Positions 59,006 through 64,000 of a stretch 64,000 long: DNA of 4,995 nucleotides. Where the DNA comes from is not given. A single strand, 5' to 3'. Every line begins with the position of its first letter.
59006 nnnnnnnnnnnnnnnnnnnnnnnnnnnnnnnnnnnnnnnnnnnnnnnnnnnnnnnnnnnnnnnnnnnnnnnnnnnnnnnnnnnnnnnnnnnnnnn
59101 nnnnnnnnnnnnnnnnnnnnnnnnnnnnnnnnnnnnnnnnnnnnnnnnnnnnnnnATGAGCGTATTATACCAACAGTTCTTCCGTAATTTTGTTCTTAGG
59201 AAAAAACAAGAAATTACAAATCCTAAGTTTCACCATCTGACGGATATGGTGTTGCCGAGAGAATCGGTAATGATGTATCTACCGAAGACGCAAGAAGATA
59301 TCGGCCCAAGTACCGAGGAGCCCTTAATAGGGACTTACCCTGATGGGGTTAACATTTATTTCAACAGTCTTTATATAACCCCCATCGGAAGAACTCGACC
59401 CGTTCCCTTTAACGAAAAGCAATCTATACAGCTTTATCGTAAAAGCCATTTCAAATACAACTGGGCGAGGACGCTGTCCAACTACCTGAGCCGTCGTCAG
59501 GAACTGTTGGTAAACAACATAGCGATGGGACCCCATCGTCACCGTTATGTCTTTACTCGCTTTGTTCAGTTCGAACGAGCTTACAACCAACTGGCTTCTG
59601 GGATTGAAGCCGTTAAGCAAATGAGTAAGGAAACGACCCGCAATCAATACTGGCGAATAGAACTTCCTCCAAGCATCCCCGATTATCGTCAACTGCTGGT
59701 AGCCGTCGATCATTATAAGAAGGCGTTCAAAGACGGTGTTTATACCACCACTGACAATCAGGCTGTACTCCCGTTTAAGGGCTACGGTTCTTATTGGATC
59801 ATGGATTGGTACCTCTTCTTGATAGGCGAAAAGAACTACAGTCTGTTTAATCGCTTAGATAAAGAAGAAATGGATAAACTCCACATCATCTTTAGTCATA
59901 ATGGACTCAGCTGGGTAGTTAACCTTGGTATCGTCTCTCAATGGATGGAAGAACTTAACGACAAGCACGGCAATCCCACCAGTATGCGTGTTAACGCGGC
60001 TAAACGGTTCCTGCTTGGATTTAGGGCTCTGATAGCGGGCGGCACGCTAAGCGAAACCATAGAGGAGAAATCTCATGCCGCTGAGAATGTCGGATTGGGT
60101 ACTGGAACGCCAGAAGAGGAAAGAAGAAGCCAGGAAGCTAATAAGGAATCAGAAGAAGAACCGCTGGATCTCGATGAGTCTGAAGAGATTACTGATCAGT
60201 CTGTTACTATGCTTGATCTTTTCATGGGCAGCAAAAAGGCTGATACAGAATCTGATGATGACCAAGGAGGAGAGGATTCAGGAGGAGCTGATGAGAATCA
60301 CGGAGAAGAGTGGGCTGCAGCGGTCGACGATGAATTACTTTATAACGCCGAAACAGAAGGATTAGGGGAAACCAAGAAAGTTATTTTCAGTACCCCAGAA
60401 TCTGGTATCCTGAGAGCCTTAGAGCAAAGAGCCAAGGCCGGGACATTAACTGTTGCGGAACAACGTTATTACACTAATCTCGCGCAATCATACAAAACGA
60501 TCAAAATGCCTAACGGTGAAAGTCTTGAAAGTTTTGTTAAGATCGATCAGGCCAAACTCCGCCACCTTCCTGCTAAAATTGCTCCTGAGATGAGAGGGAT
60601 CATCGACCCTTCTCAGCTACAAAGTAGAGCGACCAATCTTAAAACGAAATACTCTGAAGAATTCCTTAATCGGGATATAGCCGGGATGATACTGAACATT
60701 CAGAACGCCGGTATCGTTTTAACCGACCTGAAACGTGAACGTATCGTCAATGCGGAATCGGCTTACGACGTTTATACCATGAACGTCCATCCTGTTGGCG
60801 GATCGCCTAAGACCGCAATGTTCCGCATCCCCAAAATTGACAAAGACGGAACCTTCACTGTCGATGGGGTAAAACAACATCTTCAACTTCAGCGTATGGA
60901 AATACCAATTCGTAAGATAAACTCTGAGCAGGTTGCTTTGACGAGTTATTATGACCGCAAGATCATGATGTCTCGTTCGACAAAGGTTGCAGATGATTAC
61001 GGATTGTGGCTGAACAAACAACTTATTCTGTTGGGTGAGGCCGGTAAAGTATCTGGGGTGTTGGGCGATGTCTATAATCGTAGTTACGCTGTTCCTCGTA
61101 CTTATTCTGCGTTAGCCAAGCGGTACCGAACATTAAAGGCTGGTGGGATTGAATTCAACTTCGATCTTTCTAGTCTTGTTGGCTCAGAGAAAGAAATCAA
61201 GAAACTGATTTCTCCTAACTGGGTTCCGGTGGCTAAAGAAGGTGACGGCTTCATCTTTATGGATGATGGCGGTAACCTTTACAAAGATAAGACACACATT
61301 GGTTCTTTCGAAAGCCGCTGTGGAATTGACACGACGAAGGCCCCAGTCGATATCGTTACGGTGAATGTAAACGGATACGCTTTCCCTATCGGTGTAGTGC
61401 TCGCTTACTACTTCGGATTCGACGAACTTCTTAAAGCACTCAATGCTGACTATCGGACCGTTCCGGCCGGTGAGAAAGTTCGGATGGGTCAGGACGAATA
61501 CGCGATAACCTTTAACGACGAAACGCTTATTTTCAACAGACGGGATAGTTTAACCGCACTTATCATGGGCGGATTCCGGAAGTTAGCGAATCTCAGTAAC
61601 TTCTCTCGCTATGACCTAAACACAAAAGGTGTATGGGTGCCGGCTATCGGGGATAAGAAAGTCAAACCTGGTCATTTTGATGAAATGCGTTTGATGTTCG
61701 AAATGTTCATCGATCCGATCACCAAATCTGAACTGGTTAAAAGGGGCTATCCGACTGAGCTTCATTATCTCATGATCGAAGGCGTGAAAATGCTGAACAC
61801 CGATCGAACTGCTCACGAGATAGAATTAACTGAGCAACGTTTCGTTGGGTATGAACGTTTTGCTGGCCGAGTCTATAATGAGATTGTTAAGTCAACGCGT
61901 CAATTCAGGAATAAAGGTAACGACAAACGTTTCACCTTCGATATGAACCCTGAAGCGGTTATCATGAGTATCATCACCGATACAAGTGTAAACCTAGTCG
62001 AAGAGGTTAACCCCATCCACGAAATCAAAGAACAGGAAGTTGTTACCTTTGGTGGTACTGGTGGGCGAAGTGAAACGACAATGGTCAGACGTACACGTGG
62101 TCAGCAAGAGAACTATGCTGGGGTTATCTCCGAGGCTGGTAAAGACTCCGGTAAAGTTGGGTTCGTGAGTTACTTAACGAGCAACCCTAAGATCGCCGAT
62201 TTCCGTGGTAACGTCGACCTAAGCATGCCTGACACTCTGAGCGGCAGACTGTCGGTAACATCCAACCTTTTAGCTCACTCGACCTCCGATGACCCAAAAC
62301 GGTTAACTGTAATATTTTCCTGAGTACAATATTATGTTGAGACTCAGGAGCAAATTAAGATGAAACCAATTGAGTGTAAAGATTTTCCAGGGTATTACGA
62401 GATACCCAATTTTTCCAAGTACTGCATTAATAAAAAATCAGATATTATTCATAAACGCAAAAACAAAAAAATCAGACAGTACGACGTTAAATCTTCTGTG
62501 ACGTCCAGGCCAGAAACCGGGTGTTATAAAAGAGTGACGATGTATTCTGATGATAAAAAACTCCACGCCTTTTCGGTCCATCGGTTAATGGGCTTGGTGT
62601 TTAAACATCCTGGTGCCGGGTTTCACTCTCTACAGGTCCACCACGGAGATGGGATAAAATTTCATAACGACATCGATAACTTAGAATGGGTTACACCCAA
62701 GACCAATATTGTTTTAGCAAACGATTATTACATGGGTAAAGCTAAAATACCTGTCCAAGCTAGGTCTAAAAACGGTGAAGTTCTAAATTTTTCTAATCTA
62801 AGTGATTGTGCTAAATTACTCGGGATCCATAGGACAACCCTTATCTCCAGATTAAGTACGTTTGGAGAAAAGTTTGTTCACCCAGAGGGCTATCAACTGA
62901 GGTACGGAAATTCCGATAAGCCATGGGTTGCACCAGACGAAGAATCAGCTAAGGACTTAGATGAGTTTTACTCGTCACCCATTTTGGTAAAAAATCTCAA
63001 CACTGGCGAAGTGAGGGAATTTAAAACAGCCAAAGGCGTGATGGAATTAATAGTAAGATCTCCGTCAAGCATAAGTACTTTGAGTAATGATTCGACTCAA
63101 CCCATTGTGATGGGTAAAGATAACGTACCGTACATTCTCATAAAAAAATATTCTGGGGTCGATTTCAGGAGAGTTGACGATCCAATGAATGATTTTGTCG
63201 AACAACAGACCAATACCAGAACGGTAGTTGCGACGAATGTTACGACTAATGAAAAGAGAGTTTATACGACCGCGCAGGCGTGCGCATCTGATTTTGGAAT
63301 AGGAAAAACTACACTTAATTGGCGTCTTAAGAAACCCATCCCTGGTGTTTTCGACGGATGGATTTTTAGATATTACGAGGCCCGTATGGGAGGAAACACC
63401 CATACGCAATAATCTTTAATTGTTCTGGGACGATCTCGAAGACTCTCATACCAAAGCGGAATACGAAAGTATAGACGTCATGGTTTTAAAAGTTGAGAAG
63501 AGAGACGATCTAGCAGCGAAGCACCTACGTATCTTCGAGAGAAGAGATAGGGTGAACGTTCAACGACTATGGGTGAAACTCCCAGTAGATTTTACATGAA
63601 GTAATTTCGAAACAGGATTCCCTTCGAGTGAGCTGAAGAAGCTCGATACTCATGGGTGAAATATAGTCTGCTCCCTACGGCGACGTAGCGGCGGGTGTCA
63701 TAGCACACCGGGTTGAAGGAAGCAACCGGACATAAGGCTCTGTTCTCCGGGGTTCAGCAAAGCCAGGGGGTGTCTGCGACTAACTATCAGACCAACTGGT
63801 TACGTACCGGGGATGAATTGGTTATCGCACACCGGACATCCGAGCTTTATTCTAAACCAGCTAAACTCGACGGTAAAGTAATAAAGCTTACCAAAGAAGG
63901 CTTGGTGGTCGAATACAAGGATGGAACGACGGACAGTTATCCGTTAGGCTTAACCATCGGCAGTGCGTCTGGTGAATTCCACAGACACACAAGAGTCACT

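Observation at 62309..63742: Second group I intron, carrying an HNH homing endonuclease, interrupts the RNAP beta gene in the conserved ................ region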

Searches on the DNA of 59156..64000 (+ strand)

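Call 5: search_dna_similar(query=window:59156-64000:+, collection=phages, mode=near, max_rows=30)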
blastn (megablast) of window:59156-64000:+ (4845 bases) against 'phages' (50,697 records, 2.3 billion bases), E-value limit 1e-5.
Records with a match: 6; places in all: 6; records where one place covers at least 80% of the query: 1.
Best place of each record, by identity: 95-99% 6.
By first word of the organism name: Klebsiella 4; Raoultella 1; Stenotrophomonas 1.
By host as written in the record: Klebsiella pneumoniae 2; Raoultella ornithinolytica 1; Stenotrophomonas maltophilia 1; Klebsiella pneumoniae KLEB009 1; Klebsiella pneumoniae ATCC 700603 1.
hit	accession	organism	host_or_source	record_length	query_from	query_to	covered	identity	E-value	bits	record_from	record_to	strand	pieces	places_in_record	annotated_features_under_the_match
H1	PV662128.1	Raoultella phage VB_ZK_P1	Raoultella ornithinolytica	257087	1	4845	100%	97.0%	0e+0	8150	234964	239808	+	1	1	VBZKP1_271: hypothetical protein | VBZKP1_272: hypothetical protein | VBZKP1_274: hypothetical protein | VBZKP1_273: hypothetical protein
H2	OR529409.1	Stenotrophomonas phage BUCTxx100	Stenotrophomonas maltophilia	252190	1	4845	70%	97.3%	0e+0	5784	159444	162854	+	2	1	hypothetical protein (x2)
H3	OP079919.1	Klebsiella phage KPN8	Klebsiella pneumoniae KLEB009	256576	1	4845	70%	97.2%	0e+0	5761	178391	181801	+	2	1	putative DNA-directed RNA polymerase subunit beta | putative DNA-directed RNA polymerase subunit beta 2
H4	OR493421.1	Klebsiella phage YC1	Klebsiella pneumoniae ATCC 700603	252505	1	4845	70%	97.2%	0e+0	5761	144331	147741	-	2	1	hypothetical protein (x2)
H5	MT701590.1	Klebsiella phage Miami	Klebsiella pneumoniae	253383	1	4838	70%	97.0%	0e+0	5726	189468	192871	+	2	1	DNA-directed RNA polymerase subunit beta | DNA-directed RNA polymerase subunit beta 2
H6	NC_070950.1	Klebsiella phage Miami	Klebsiella pneumoniae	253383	1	4838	70%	97.0%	0e+0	5726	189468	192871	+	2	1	DNA-directed RNA polymerase subunit beta | DNA-directed RNA polymerase subunit beta 2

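Call 6: get_annotated_region(hit=H5, flank=4000)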
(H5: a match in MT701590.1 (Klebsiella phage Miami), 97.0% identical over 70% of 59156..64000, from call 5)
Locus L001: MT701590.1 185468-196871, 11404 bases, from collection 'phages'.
description: Klebsiella phage Miami, complete genome.
organism: Klebsiella phage Miami (NCBI taxid 2767581)
taxonomy: Viruses; Duplodnaviria; Heunggongvirae; Uroviricota; Caudoviricetes; Miamivirus; Miamivirus miami
host: Klebsiella pneumoniae; source: wastewater; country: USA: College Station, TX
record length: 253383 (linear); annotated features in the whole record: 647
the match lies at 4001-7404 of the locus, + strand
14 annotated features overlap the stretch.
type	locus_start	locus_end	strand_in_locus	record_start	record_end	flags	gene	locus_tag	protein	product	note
CDS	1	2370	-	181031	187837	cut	-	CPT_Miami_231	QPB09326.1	tape measure protein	gb|QBZ70778.1| putative endolysin [Edwardsiella virus pEt-SU]; QK2D predicts extensive alpha-helix structure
regulatory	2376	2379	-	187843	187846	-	-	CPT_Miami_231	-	ribosome_binding_site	-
regulatory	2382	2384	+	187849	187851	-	-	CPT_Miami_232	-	ribosome_binding_site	-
CDS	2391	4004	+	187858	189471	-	-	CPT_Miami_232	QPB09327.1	DNA-directed RNA polymerase subunit beta 2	ref|YP_009612973.1| putative DNA-directed RNA polymerase beta subunit 2 [Erwinia phage vB_EamM_RisingSun]gb|ASU03441.1| ...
regulatory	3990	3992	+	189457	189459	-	-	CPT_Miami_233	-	ribosome_binding_site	-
CDS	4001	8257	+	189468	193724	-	-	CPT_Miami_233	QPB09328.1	DNA-directed RNA polymerase subunit beta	gnl|BL_ORD_ID|397592 sp|Q2GJ68|RPOB_ANAPZ DNA-directed RNA polymerase subunit beta OS=Anaplasma phagocytophilum (strain ...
regulatory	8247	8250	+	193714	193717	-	-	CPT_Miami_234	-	ribosome_binding_site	-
CDS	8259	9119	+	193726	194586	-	-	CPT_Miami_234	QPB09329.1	hypothetical protein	ref|YP_009599478.1| hypothetical protein [Vibrio phage pTD1]dbj|BAW98400.1| hypothetical protein [Vibrio phage pTD1]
regulatory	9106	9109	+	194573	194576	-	-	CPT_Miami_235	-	ribosome_binding_site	-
CDS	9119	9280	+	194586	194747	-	-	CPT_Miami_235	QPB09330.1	hypothetical protein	gb|QDJ96744.1| hypothetical protein PS1_0233 [Aeromonas phage PS1]gb|QFR59377.1| hypothetical protein PS2_0093 ...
regulatory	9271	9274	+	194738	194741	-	-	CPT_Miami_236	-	ribosome_binding_site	-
CDS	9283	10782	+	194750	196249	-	-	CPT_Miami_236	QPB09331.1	hypothetical protein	gb|QBZ70783.1| hypothetical protein pETSU_202 [Edwardsiella virus pEt-SU]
regulatory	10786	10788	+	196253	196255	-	-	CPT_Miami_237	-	ribosome_binding_site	-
CDS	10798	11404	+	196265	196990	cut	-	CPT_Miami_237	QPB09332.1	hypothetical protein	gb|QBO64017.1| hypothetical protein Goslar_00225 [Escherichia phage vB_EcoM_Goslar]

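Call 7: get_annotated_region(hit=H1, flank=4000)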
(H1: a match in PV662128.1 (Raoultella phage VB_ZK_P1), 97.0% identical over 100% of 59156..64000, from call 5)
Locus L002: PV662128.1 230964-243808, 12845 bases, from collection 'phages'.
description: Raoultella phage VB_ZK_P1, complete genome.
organism: Raoultella phage VB_ZK_P1 (NCBI taxid 3425683)
taxonomy: Viruses
host: Raoultella ornithinolytica; source: water; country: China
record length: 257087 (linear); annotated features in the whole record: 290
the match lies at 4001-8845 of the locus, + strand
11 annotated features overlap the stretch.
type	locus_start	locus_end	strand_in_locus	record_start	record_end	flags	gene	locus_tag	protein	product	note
CDS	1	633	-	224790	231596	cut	VBZKP1_268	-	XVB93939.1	hypothetical protein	-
CDS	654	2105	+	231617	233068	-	VBZKP1_269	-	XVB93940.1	hypothetical protein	-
CDS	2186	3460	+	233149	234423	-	VBZKP1_270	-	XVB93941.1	hypothetical protein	-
CDS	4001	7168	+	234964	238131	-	VBZKP1_271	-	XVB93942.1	hypothetical protein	-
CDS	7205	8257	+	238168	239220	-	VBZKP1_272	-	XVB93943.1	hypothetical protein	-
CDS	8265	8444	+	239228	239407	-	VBZKP1_273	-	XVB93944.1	hypothetical protein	-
CDS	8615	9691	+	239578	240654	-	VBZKP1_274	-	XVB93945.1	hypothetical protein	-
CDS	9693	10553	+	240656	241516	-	VBZKP1_275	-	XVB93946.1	hypothetical protein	-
CDS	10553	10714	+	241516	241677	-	VBZKP1_276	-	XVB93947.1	hypothetical protein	-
CDS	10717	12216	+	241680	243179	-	VBZKP1_277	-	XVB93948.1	hypothetical protein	-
CDS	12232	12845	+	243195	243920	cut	VBZKP1_278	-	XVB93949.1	hypothetical protein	-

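Call 20: search_dna_similar(query=window:62303-63742:+, collection=phages, mode=distant, max_rows=40, max_evalue=0.001)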
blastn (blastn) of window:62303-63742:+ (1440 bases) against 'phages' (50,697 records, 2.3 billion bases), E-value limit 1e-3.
Records with a match: 31; places in all: 35; records where one place covers at least 80% of the query: 1.
Best place of each record, by identity: 95-99% 1; 80-90% 13; 60-80% 17.
By first word of the organism name: Pseudomonas 17; Vibrio 7; Aeromonas 5; Raoultella 1; Shewanella 1.
By host as written in the record: Pseudomonas aeruginosa 7; Vibrio cholerae 6; - 4; Aeromonas hydrophila ATCC 7966 3; Pseudomonas aeruginosa PAO1 2; Raoultella ornithinolytica 1; Aeromonas hydrophila 1; Shewanella oneidensis MR-1 1; and 6 more.
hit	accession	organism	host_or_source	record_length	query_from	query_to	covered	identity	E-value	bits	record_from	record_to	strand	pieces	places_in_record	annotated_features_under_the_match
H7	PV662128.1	Raoultella phage VB_ZK_P1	Raoultella ornithinolytica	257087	1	1439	100%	98.8%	0e+0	2519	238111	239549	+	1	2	VBZKP1_272: hypothetical protein | VBZKP1_273: hypothetical protein | VBZKP1_271: hypothetical protein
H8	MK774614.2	Aeromonas phage CF8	Aeromonas hydrophila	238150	1104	1436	23%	73.8%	2e-44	187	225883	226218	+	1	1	none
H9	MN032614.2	Aeromonas phage PS1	Aeromonas hydrophila ATCC 7966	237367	1104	1436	23%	72.6%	4e-39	168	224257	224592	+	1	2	hypothetical protein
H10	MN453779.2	Aeromonas phage PS2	Aeromonas hydrophila ATCC 7966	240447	1104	1436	23%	72.6%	4e-39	168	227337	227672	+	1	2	hypothetical protein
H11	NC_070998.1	Aeromonas phage PS1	Aeromonas hydrophila ATCC 7966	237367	1104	1436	23%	72.6%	4e-39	168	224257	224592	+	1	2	hypothetical protein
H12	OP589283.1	Shewanella phage FishSpeaker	Shewanella oneidensis MR-1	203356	1104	1366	18%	66.4%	2e-5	58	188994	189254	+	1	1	none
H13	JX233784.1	Pseudomonas phage PA7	Pseudomonas aeruginosa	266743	1147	1268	8%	75.6%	2e-11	77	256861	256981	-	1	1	none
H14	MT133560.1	Pseudomonas phage fnug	Pseudomonas aeruginosa PAO1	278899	1147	1268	8%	75.6%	2e-11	77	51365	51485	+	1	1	none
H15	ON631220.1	Pseudomonas phage OMKO1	Pseudomonas aeruginosa PAO1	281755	1147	1268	8%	75.6%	2e-11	77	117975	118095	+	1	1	none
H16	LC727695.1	Pseudomonas phage sp. Brmt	Pseudomonas aeruginosa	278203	1147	1268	8%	75.6%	2e-11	77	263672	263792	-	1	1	none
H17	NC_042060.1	Pseudomonas phage PA7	Pseudomonas aeruginosa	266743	1147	1268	8%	75.6%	2e-11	77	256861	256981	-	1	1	none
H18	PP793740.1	Pseudomonas phage vB_PaM_W10-2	Pseudomonas aeruginosa ATCC 27853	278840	1147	1268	8%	75.6%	2e-11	77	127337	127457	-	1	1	none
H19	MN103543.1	Pseudomonas phage vB_PaeM_PS119XW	-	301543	1147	1268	8%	74.8%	9e-10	73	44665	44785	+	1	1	none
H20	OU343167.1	Pseudomonas phage vB_PaeM_phiLBG22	-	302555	1147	1268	8%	74.8%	9e-10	73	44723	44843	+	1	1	record has no annotation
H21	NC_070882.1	Pseudomonas phage vB_PaeM_PS119XW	-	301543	1147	1268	8%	74.8%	9e-10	73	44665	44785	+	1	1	none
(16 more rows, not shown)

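Call 23: get_annotated_region(hit=H8, flank=5000)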
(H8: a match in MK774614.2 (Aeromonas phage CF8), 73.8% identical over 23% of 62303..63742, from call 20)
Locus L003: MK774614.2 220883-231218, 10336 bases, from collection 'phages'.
description: Aeromonas phage CF8, complete genome.
organism: Aeromonas phage CF8 (NCBI taxid 2575324)
taxonomy: Viruses; Duplodnaviria; Heunggongvirae; Uroviricota; Caudoviricetes; Chaoshanvirus
host: Aeromonas hydrophila; source: aquaculture pond water; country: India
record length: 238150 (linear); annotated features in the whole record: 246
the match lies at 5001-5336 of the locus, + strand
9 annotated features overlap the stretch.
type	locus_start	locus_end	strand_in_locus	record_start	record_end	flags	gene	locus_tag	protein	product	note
CDS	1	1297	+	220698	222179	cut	-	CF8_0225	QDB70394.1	hypothetical protein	-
CDS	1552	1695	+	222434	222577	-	-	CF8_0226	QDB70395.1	hypothetical protein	-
CDS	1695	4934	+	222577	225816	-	-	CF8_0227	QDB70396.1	hypothetical protein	-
CDS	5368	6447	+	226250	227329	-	-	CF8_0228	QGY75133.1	hypothetical protein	-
CDS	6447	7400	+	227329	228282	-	-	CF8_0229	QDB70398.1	putative endolysin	protein with chitinase domain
CDS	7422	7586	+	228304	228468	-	-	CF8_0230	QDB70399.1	hypothetical protein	-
CDS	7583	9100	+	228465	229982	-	-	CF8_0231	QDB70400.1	hypothetical protein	-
CDS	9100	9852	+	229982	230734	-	-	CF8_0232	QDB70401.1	hypothetical protein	-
CDS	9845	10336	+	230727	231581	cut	-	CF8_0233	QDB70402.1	hypothetical protein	-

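Call 24: get_annotated_region(hit=H9, flank=5000)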
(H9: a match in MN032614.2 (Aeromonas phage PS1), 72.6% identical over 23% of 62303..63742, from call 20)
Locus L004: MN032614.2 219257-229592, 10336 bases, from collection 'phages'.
description: Aeromonas phage PS1, complete genome.
organism: Aeromonas phage PS1 (NCBI taxid 2591406)
taxonomy: Viruses; Duplodnaviria; Heunggongvirae; Uroviricota; Caudoviricetes; Ferozepurvirus; Ferozepurvirus PS1
host: Aeromonas hydrophila ATCC 7966; source: river water; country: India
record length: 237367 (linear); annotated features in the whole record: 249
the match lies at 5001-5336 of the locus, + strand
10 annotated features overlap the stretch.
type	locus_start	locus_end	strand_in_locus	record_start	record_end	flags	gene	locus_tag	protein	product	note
CDS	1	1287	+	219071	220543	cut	-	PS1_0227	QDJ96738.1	putative RNA polymerase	-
CDS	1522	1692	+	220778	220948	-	-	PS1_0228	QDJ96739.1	hypothetical protein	-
CDS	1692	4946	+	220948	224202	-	-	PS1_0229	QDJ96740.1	hypothetical protein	-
CDS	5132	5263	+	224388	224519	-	-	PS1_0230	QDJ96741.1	hypothetical protein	-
CDS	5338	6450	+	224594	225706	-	-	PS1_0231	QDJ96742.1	hypothetical protein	-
CDS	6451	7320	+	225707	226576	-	-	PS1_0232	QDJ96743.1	hypothetical protein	-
CDS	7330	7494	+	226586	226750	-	-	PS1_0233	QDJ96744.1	hypothetical protein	-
CDS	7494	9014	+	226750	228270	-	-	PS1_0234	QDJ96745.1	hypothetical protein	-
CDS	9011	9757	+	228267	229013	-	-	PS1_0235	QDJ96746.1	hypothetical protein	-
CDS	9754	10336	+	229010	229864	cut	-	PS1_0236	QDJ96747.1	hypothetical protein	BLASTp similarity to putative virion structural protein of Pseudomonas phage OBP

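Call 31: search_rna_families(sources=[L003, L004, L005, L006, L007, L009, L002], threshold=evalue, max_evalue=0.001)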
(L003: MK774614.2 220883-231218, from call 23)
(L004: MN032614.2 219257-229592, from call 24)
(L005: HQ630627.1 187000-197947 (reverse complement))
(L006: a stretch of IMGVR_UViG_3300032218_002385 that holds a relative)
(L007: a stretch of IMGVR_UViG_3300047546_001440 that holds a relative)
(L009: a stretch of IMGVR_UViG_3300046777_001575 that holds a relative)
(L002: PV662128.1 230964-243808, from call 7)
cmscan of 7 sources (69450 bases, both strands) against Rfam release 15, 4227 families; matches with E-value up to 0.001: 5.
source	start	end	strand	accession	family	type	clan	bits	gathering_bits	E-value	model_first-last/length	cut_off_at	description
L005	5944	6232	+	RF00028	Intron_gpI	Intron;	-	67.8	50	5.2e-15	1-253/253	no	Group I catalytic intron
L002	8199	8535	+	RF00028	Intron_gpI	Intron;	-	49.9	50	1.2e-09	1-253/253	no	Group I catalytic intron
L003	4939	5287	+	RF00028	Intron_gpI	Intron;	-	41.6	50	3.7e-07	1-253/253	no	Group I catalytic intron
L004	4947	5287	+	RF00028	Intron_gpI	Intron;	-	35.5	50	2.4e-05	1-253/253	no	Group I catalytic intron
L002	3430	3793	+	RF00028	Intron_gpI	Intron;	-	34.5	50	4.7e-05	1-253/253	no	Group I catalytic intron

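Call 41: search_rna_families(sources=[L010, L011, L012, L013], threshold=evalue, max_evalue=0.001)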
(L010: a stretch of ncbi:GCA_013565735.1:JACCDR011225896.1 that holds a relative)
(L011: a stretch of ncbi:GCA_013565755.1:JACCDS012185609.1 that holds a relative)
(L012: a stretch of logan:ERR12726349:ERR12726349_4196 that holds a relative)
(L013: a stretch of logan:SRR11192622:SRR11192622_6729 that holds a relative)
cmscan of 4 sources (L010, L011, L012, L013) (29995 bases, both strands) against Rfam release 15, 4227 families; matches with E-value up to 0.001: 4.
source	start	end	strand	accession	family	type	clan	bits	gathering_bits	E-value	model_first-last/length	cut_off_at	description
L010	5253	5582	+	RF00028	Intron_gpI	Intron;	-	55.9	50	7.8e-12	1-253/253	no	Group I catalytic intron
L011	1020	1349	+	RF00028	Intron_gpI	Intron;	-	55.9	50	7.8e-12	1-253/253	no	Group I catalytic intron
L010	5643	5976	+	RF00028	Intron_gpI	Intron;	-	52.2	50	1e-10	1-253/253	no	Group I catalytic intron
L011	1410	1743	+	RF00028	Intron_gpI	Intron;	-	52.2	50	1e-10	1-253/253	no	Group I catalytic intron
